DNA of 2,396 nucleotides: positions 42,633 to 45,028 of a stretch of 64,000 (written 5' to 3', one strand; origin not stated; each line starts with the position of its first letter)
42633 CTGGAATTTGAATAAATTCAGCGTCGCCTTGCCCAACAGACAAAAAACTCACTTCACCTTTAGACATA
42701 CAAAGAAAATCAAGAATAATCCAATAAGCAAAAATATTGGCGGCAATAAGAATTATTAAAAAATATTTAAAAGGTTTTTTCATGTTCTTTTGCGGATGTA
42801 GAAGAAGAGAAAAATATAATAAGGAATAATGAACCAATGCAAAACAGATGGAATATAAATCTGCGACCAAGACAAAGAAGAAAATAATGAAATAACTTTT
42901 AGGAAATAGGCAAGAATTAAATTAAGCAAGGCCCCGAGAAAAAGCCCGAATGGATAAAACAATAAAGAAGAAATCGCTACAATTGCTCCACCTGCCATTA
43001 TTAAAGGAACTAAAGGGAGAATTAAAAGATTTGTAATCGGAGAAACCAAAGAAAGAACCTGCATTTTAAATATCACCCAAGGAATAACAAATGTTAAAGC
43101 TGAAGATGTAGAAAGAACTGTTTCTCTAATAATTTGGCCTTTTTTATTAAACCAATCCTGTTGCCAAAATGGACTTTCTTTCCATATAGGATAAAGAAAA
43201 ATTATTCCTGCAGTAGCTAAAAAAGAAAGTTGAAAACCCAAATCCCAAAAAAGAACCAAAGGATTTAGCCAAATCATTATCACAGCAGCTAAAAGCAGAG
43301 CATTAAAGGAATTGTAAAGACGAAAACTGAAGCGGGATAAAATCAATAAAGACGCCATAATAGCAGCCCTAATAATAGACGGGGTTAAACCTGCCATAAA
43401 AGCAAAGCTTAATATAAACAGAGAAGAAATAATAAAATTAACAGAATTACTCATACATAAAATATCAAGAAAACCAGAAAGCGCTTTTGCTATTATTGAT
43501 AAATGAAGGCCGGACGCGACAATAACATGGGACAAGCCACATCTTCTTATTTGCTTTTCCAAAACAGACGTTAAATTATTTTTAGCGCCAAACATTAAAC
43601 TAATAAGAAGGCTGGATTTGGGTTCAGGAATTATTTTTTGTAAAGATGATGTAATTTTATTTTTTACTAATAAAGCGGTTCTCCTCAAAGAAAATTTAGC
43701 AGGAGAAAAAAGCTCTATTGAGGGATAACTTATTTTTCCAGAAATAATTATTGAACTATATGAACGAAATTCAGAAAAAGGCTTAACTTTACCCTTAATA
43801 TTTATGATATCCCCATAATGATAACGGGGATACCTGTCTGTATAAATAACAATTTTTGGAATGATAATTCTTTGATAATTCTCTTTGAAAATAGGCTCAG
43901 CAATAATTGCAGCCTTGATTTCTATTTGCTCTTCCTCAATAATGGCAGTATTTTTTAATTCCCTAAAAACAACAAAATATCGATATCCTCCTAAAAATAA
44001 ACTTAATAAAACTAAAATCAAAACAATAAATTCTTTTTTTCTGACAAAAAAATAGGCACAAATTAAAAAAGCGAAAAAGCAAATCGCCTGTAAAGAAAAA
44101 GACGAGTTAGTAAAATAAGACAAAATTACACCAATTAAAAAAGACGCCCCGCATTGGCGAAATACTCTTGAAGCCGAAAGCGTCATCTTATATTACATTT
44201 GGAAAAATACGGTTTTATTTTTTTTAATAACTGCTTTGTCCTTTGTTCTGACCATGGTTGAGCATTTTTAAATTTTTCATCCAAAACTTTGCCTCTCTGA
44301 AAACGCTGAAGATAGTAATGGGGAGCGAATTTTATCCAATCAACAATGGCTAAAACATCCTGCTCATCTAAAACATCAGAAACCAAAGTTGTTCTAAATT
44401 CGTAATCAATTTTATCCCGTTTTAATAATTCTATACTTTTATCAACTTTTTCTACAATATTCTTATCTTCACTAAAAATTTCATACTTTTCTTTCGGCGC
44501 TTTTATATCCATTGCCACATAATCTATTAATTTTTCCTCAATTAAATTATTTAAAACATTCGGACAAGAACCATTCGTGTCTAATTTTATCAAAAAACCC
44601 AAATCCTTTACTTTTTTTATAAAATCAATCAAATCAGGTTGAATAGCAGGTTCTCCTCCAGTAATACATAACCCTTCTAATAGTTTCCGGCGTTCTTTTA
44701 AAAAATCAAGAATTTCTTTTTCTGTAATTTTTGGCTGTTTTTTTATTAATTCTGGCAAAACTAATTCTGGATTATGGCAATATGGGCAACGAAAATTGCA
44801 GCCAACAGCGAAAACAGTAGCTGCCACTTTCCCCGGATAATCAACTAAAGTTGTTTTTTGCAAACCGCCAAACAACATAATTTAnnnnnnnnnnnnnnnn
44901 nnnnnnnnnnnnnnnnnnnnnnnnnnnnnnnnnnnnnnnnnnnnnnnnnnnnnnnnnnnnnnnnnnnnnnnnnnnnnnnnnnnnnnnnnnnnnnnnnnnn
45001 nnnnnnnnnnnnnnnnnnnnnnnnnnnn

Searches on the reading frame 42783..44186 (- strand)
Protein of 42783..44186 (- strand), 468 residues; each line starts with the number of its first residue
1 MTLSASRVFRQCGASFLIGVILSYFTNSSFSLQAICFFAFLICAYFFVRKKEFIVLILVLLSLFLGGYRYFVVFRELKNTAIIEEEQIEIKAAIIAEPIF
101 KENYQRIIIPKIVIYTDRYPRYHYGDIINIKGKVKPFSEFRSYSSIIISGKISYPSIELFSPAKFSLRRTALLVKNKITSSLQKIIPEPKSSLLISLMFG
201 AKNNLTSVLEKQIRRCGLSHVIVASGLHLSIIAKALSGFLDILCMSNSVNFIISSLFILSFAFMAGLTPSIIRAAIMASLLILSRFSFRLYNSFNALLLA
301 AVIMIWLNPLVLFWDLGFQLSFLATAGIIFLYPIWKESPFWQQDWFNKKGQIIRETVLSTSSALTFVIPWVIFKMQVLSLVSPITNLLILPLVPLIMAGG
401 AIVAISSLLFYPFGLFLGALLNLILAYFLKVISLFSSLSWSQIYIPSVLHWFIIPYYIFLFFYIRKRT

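Call 28: search_protein_families(library=pfam, proteins=[window:42783-44186:-], max_evalue=0.00001)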
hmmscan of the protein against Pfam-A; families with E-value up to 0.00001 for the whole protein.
window:42783-44186:- (468 aa): 2 families
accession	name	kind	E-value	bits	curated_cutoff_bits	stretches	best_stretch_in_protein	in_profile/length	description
PF03772.21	Competence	-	5.1e-48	164.2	23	1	197-464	1-264/270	Competence protein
PF13567.11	DUF4131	-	5.9e-06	26.5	31.6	1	35-141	11-137/165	Domain of unknown function (DUF4131)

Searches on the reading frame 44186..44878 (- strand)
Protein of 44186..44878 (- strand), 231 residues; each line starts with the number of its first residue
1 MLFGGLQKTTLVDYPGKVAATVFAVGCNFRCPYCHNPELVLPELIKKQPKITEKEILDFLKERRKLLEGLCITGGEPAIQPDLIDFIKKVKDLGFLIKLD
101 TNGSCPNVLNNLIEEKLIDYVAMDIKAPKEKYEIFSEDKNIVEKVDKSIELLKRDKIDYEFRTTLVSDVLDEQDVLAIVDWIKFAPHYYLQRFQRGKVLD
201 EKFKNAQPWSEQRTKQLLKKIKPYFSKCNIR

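Call 28: search_protein_families(library=pfam, proteins=[window:44186-44878:-], max_evalue=0.00001)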
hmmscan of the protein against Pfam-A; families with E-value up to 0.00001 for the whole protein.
window:44186-44878:- (231 aa): 2 families
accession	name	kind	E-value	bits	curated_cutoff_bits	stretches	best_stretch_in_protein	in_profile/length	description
PF04055.27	Radical_SAM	-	1e-20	75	29.5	1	22-181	2-165/166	Radical SAM superfamily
PF13353.11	Fer4_12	-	1.4e-11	45.3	22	1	18-95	6-82/137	4Fe-4S single cluster domain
